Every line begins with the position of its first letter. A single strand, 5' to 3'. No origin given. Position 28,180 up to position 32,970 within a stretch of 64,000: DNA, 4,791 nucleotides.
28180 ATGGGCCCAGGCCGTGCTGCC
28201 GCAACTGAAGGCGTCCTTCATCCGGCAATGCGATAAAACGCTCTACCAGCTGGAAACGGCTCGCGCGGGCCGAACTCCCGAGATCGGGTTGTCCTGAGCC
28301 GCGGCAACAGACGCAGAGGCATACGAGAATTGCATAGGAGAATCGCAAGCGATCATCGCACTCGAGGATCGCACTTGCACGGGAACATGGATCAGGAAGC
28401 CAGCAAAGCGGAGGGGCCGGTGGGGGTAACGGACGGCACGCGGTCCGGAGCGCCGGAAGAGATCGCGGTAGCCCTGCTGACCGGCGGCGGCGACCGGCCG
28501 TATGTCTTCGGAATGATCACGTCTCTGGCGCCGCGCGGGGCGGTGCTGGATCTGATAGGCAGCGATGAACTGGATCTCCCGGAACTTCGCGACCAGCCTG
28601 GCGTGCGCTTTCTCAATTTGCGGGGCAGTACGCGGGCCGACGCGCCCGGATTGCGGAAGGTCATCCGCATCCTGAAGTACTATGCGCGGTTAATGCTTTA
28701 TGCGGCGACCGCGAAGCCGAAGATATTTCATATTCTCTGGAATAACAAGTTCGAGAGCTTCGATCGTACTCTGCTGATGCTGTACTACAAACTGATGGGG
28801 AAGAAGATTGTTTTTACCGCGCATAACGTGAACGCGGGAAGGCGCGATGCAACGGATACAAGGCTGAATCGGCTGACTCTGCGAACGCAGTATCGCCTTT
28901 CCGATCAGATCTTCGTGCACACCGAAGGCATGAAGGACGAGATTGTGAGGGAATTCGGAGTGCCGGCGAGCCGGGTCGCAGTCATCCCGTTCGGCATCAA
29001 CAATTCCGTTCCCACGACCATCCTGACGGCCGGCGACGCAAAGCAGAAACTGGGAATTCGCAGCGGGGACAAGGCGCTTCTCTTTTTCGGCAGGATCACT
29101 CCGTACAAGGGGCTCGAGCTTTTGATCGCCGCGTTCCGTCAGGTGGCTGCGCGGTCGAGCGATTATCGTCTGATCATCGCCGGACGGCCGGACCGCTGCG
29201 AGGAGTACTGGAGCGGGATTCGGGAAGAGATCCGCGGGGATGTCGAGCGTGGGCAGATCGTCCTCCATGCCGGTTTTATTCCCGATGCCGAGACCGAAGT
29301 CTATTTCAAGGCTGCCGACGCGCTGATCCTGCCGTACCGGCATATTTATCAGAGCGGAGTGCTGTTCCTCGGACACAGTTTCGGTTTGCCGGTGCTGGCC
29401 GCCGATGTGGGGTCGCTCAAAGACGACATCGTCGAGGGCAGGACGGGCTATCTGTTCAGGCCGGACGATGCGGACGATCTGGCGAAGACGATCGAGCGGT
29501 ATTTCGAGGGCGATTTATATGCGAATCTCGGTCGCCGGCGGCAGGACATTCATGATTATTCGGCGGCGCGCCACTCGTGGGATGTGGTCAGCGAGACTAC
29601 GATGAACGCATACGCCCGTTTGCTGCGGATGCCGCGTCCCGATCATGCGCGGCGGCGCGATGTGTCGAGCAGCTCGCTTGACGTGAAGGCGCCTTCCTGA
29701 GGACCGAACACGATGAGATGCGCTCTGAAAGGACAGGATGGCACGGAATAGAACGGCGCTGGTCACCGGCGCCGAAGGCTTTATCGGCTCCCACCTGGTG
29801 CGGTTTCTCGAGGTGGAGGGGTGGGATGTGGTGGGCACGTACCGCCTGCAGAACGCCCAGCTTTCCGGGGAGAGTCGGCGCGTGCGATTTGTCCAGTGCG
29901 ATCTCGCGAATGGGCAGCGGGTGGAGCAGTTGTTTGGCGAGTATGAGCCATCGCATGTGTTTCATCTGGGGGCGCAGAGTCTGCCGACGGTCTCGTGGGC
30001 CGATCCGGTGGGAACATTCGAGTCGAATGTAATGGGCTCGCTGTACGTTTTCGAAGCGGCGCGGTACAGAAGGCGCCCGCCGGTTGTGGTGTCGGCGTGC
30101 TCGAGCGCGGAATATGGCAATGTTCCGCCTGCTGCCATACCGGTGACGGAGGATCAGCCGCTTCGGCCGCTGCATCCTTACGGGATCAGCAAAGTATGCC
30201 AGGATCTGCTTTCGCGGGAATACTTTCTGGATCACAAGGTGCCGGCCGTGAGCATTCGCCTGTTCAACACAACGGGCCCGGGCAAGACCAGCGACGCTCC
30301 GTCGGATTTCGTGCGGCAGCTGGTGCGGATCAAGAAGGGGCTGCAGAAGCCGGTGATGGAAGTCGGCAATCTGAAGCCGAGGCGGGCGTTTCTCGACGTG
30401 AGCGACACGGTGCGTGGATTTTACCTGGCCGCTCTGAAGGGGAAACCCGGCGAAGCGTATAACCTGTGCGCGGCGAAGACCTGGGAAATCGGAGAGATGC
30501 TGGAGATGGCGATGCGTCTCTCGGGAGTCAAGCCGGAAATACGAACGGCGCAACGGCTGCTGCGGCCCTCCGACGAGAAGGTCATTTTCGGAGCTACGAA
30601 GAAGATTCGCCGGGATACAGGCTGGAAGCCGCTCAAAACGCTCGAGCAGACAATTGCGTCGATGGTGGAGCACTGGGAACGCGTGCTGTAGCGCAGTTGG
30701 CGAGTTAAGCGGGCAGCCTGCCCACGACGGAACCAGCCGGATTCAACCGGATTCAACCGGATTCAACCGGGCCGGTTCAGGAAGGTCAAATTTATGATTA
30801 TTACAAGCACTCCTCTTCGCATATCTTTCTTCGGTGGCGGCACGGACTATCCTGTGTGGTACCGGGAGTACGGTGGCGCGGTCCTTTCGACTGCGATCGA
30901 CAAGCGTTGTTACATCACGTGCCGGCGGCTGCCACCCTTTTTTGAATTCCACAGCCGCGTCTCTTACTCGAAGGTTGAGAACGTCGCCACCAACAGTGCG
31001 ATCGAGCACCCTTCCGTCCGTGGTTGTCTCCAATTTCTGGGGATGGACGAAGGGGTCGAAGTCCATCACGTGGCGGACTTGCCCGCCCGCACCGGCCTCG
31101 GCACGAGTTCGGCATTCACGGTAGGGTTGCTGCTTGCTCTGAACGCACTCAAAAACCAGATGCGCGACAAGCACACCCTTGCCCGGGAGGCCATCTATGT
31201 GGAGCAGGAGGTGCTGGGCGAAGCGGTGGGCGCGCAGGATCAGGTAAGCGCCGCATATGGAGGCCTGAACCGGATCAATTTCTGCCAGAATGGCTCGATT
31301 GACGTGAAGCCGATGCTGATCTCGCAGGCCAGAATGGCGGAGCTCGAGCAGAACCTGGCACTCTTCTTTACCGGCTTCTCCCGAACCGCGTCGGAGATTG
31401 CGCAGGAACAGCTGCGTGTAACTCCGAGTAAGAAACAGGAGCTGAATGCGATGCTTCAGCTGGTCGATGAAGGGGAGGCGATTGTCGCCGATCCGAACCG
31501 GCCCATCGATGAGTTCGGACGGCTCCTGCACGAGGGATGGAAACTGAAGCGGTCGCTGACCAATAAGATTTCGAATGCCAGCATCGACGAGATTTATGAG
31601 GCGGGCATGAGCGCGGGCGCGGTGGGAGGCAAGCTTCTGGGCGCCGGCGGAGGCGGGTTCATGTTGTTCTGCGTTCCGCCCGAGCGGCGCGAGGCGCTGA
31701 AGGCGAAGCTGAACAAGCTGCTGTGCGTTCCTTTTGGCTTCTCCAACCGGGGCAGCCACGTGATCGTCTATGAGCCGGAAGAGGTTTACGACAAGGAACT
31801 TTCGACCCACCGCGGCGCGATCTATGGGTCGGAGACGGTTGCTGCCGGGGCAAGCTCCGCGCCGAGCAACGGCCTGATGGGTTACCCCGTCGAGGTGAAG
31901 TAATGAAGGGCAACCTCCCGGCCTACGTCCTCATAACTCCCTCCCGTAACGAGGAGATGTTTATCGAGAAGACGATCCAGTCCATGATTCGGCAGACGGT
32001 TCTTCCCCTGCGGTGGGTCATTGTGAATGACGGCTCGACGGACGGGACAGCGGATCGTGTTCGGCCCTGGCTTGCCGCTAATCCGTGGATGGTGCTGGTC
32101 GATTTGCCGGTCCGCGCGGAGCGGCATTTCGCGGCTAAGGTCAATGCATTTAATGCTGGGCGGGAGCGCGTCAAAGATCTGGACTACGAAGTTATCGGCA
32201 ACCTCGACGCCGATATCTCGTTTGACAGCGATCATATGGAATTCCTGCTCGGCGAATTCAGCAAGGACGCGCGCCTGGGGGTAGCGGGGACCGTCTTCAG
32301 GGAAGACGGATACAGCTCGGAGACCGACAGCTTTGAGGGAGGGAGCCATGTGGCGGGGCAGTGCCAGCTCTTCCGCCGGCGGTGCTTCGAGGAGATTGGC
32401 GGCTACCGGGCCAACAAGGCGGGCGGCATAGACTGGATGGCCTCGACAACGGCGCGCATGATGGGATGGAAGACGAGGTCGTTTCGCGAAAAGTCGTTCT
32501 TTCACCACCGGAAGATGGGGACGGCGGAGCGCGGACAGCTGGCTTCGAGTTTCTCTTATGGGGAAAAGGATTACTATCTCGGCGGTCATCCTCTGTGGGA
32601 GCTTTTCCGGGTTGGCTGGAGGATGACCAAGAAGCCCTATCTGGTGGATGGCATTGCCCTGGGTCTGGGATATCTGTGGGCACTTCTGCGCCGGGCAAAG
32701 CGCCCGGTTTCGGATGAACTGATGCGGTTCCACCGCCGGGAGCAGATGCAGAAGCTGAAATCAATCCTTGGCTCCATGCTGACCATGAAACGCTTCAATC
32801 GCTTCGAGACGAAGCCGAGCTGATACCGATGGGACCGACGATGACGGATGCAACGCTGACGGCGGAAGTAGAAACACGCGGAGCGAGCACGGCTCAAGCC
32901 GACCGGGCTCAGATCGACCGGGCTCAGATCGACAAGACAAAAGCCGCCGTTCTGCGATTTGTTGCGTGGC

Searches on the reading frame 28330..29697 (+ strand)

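Call 45: search_protein_families(library=pfam, proteins=[window:28330-29697:+], max_evalue=0.001)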
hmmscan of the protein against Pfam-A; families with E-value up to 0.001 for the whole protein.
window:28330-29697:+ (456 aa): 4 families
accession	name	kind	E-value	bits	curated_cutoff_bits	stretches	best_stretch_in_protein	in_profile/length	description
PF13692.12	Glyco_trans_1_4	-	4.8e-20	72.7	27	1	248-391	2-139/142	Glycosyl transferases group 1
PF00534.26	Glycos_transf_1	-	1.4e-19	70.7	26.4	1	237-399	5-164/172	Glycosyl transferases group 1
PF13439.12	Glyco_transf_4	-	8.4e-13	49.1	28.5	1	58-224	7-167/170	Glycosyltransferase Family 4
PF13579.12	Glyco_trans_4_4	-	8e-09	36.5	29.7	1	53-222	1-158/158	Glycosyl transferase 4-like domain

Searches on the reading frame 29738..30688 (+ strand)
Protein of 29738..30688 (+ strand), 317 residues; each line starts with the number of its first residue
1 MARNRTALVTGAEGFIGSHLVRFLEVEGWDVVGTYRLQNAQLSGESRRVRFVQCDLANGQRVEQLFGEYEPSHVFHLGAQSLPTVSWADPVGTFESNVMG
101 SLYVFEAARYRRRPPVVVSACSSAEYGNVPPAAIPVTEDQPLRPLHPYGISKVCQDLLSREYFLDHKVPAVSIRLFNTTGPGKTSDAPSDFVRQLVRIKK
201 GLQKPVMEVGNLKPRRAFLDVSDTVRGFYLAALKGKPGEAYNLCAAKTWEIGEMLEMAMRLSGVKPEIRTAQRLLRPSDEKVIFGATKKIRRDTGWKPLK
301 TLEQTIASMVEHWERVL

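Call 45: search_protein_families(library=pfam, proteins=[window:29738-30688:+], max_evalue=0.001)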
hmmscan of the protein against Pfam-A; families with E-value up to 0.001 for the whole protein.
window:29738-30688:+ (317 aa): 4 families
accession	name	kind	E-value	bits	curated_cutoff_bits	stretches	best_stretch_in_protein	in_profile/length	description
PF16363.11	GDP_Man_Dehyd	-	8.8e-62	209.9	27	1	8-309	1-332/332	GDP-mannose 4,6 dehydratase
PF01370.27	Epimerase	-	1.1e-55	189.1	20.9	1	7-244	1-240/240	NAD dependent epimerase/dehydratase family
PF04321.23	RmlD_sub_bind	-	5.5e-07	29.4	27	1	7-154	3-131/287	RmlD substrate binding domain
PF02719.21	Polysacc_synt_2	-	1.4e-06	28.2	20.2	1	8-116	2-123/293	Polysaccharide biosynthesis protein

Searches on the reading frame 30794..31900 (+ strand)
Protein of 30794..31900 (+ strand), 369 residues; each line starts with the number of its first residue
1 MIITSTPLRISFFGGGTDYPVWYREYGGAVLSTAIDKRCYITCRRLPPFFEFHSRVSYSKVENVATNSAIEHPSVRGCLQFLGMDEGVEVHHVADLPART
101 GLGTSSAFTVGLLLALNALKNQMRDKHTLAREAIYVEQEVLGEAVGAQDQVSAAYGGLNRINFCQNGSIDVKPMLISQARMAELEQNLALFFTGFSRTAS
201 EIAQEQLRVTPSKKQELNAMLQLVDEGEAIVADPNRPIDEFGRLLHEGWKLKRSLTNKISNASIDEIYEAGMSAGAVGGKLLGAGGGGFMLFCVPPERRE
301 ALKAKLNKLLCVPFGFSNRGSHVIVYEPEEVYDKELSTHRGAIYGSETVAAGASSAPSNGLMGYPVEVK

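Call 45: search_protein_families(library=pfam, proteins=[window:30794-31900:+], max_evalue=0.001)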
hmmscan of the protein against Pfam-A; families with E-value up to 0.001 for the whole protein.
window:30794-31900:+ (369 aa): 2 families
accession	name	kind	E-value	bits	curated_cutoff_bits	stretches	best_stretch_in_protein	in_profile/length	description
PF00288.32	GHMP_kinases_N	-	2.7e-13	50.4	22.3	1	82-157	14-87/87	GHMP kinases N terminal domain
PF08544.19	GHMP_kinases_C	-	3e-08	34.4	21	1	237-308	9-81/85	GHMP kinases C terminal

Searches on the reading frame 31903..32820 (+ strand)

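Call 45: search_protein_families(library=pfam, proteins=[window:31903-32820:+], max_evalue=0.001)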
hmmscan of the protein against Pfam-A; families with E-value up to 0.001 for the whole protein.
window:31903-32820:+ (306 aa): 2 families
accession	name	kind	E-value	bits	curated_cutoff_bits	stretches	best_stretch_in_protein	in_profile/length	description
PF00535.33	Glycos_transf_2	-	1.2e-14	55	23.3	1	10-136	2-120/168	Glycosyl transferase family 2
PF13641.12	Glyco_tranf_2_3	-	0.00046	20.7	27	0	6-129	1-120/230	Glycosyltransferase like family 2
